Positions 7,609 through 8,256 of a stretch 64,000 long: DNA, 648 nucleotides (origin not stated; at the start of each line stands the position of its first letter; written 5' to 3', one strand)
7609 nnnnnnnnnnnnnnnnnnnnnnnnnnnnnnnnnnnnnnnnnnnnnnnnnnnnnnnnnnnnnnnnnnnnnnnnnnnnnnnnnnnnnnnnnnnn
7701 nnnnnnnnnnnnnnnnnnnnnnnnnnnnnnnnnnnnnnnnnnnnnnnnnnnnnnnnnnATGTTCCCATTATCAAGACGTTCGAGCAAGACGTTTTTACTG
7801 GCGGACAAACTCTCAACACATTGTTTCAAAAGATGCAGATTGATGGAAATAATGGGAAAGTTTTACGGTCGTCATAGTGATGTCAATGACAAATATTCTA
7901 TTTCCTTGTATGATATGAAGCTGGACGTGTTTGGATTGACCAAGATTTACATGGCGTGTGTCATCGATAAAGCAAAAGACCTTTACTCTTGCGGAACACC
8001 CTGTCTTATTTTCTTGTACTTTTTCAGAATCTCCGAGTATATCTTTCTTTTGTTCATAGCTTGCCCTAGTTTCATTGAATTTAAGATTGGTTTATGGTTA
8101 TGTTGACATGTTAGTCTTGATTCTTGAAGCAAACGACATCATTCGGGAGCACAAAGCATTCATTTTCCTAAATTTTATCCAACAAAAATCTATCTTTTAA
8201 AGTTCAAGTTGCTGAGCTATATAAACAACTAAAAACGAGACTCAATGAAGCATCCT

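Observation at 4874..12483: Convergent (tail-to-tail) pair of paralogous discoidin-domain genes with identical intron positions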

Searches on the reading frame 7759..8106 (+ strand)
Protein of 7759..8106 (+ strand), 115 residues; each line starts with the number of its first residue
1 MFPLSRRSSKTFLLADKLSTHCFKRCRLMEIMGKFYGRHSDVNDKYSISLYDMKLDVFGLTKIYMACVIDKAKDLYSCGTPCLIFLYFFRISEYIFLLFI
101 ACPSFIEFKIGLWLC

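Call 67: search_protein_families(library=pfam, proteins=[window:7759-8106:+], max_evalue=0.01)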
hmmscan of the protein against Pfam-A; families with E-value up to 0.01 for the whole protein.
window:7759-8106:+ (115 aa): 0 families
